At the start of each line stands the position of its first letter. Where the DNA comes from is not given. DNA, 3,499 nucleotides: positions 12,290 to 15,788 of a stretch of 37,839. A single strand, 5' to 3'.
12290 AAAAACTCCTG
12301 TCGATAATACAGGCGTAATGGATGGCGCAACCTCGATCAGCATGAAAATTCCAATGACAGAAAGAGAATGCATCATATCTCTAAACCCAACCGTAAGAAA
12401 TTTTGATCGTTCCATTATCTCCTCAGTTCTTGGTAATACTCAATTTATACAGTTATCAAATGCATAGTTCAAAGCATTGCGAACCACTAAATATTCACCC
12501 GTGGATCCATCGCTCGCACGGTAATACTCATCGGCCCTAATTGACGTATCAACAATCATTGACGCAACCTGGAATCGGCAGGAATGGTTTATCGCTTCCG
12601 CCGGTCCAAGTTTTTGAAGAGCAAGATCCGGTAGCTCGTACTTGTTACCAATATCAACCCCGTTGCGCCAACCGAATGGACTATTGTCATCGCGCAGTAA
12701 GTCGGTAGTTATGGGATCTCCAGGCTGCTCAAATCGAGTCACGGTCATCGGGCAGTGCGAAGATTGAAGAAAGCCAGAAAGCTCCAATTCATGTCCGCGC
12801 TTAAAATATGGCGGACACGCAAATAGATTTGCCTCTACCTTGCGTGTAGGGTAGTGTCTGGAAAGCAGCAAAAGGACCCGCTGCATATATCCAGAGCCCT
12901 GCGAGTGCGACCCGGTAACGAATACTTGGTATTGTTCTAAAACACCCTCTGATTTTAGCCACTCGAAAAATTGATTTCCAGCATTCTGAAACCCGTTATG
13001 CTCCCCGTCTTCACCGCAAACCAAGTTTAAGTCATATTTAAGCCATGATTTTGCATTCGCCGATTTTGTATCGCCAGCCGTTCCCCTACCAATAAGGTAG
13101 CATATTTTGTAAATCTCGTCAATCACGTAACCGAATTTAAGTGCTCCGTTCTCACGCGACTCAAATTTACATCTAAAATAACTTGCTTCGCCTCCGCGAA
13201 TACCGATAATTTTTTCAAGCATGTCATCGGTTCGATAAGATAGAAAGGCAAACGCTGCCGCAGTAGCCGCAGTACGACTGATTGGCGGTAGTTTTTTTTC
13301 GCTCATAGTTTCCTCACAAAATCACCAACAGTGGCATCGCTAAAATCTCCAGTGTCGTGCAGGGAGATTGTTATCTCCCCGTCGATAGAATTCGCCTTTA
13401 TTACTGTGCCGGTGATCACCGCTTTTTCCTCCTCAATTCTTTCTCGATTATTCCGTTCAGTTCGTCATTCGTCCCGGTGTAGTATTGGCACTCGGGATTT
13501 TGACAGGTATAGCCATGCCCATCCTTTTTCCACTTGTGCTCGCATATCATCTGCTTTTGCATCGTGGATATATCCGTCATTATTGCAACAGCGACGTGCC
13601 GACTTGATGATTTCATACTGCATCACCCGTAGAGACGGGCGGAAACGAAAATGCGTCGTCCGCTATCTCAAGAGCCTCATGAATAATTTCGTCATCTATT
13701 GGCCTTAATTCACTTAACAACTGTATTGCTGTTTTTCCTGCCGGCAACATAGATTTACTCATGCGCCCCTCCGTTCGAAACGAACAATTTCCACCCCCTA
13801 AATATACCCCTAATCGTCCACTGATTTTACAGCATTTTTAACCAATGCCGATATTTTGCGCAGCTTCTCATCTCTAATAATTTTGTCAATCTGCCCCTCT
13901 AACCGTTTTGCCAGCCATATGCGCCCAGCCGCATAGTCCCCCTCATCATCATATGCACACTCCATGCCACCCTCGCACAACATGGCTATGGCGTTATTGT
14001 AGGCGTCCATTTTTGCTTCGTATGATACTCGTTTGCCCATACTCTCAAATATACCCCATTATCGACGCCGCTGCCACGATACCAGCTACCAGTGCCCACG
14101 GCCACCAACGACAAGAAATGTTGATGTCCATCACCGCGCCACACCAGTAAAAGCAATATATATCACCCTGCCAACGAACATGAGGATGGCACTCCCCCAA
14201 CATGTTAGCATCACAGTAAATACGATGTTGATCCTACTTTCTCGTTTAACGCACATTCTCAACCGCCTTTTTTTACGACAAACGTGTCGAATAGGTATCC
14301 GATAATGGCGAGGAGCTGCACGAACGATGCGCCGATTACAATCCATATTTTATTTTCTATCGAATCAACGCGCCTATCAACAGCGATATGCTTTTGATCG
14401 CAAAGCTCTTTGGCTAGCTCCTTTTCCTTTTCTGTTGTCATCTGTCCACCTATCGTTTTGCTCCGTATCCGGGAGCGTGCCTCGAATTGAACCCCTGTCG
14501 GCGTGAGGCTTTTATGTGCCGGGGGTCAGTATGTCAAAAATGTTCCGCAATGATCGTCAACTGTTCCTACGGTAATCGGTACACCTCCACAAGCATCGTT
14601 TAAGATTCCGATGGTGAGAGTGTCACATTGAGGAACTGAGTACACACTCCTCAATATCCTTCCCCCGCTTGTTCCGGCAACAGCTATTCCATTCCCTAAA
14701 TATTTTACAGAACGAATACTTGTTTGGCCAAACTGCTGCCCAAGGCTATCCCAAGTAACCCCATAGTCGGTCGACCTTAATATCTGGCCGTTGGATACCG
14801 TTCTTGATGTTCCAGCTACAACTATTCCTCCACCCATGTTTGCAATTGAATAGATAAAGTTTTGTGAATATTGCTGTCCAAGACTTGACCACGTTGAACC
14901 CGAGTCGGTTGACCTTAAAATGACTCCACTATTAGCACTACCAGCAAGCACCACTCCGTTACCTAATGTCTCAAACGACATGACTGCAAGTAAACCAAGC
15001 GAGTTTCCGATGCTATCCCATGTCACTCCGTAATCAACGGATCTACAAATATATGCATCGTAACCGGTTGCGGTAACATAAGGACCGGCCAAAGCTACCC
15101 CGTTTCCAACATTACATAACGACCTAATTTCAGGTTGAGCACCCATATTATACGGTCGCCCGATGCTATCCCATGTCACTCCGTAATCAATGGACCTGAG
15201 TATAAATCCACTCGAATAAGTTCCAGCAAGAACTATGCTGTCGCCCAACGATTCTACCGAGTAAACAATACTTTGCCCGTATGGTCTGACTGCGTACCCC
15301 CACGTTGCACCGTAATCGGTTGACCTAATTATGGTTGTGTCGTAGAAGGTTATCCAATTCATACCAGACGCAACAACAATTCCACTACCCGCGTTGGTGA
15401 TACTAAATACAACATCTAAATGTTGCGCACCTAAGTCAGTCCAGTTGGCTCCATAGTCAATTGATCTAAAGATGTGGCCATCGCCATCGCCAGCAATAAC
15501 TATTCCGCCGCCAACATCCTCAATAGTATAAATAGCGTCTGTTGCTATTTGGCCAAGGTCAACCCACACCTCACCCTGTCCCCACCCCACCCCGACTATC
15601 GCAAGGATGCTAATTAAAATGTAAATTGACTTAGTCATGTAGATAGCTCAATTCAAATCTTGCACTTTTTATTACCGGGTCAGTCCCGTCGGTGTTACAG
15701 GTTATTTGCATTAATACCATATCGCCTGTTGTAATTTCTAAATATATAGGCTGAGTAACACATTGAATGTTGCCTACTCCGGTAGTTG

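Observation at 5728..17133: Six ORFs with Sec-type signal peptides embedded in, and translationally coupled to, the tail-fibre and lysis arm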

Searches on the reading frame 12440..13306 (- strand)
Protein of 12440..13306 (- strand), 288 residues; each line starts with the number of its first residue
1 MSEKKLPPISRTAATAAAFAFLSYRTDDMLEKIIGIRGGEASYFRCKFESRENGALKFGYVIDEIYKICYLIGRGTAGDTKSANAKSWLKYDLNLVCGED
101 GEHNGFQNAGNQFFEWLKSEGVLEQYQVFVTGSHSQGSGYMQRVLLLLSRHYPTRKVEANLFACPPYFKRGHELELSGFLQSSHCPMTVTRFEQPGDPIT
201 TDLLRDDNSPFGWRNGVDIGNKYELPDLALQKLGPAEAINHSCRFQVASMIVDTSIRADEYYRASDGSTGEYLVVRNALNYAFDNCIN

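Call 4: search_protein_families(library=pfam, proteins=[window:12440-13306:-], max_evalue=0.01)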
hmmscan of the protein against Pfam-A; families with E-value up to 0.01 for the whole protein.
window:12440-13306:- (288 aa): 0 families

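Call 5: search_protein_families(library=phrogs, proteins=[window:12440-13306:-], max_evalue=0.01)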
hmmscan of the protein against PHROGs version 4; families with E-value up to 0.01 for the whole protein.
window:12440-13306:- (288 aa): 0 families

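Call 40: search_solved_structures(query=window:12440-13306:-, max_evalue=1)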
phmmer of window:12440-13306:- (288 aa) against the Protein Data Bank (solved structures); distinct sequences matched with E-value up to 1: 0.

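Call 116: search_protein_families(library=ncbifam, proteins=[window:12440-13306:-], max_evalue=0.05)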
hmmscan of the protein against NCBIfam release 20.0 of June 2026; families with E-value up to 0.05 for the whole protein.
window:12440-13306:- (288 aa): 0 families

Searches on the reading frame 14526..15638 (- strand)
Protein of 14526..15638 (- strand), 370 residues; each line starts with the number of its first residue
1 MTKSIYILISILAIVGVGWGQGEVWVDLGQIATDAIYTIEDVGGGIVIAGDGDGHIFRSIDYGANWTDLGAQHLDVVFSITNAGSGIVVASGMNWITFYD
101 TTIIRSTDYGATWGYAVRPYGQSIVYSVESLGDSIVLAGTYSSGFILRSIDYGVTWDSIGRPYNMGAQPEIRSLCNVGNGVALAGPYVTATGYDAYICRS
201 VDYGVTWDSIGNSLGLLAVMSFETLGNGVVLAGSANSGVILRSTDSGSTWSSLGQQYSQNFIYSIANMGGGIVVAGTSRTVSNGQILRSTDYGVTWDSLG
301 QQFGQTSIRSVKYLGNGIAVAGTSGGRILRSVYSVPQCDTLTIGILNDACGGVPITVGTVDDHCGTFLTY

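Call 4: search_protein_families(library=pfam, proteins=[window:14526-15638:-], max_evalue=0.01)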
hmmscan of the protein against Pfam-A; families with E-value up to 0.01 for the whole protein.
window:14526-15638:- (370 aa): 4 families
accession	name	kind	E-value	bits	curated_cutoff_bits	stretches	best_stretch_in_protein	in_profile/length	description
PF15902.12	Sortilin-Vps10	-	5.4e-09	35.8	33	0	197-254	3-61/446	Sortilin, neurotensin receptor 3,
PF15899.11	BNR_6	-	7.8e-08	32.1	27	0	56-69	1-14/14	BNR-Asp box repeat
PF13810.12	DUF4185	-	2.7e-05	24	39.5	0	217-262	108-151/309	Domain of unknown function (DUF4185)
PF02012.26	BNR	-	3.5e-05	23.6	27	0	288-297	2-11/12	BNR/Asp-box repeat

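Call 5: search_protein_families(library=phrogs, proteins=[window:14526-15638:-], max_evalue=0.01)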
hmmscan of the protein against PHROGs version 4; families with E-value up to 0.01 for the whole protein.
window:14526-15638:- (370 aa): 1 family
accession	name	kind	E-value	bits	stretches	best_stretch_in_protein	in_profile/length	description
phrog_8700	-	unknown function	1.6e-20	74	2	32-216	235-418/453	-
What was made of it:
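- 14526..15638 (-): SP2, 370 aa: BNR/Asp-box (Sortilin-Vps10-like) beta-propeller. Signal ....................|QGE. Overlaps SP1 by 8 nt. Pfam BNR_6 and Sortilin-Vps10, phrog_8700 (calls 4, 5).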

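Call 30: search_dna_similar(query=window:14526-15638:-, collection=phages, mode=protein, max_rows=15, max_evalue=0.001)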
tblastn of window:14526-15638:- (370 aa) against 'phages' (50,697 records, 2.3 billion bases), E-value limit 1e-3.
Records with a match: 1; places in all: 3; records where one place covers at least 80% of the query: 1.
Best place of each record, by identity: <60% 1.
By first word of the organism name: Vibrio 1.
By host as written in the record: Vibrio metschnikovii DSM 29715 1.
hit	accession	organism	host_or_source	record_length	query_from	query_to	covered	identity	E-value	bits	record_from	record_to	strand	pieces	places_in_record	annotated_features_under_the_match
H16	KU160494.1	Vibrio phage vB_VmeM-32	Vibrio metschnikovii DSM 29715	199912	35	348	85%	27.7%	7e-8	61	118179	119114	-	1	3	hypothetical protein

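Call 36: find_related_loci(query=window:14526-15638:-, collection=viral_contigs, flank=10000)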
Query window:14526-15638:- (370 aa) in viral_contigs; peptide patterns used: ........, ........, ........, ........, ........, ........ (x = any residue, [..] = any of these).
3 stretches matched a pattern; 2 encode a relative of the query (tblastn E <= 1e-3); 2 distinct loci.
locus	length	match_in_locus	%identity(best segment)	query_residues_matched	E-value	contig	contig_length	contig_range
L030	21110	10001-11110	100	1-370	0e+0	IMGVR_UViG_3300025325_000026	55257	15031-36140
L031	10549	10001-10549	99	1-332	1e-114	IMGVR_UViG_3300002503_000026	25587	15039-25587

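Call 116: search_protein_families(library=ncbifam, proteins=[window:14526-15638:-], max_evalue=0.05)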
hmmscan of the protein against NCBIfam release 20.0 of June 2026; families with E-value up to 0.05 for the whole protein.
window:14526-15638:- (370 aa): 2 families
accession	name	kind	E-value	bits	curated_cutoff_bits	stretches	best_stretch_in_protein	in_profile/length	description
NF045728.1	glycosyl_F510_1955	equivalog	4.8e-13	48.9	175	3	103-275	74-237/246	F510_1955 family glycosylhydrolase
NF047818.1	LIC11996_lipo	equivalog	0.0046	16.1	350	0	53-81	340-369/422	LIC11996 family lipoprotein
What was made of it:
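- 14526..15638 (-): Weak NCBIfam F510_1955 glycosylhydrolase hit, below the cutoff (call 116).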
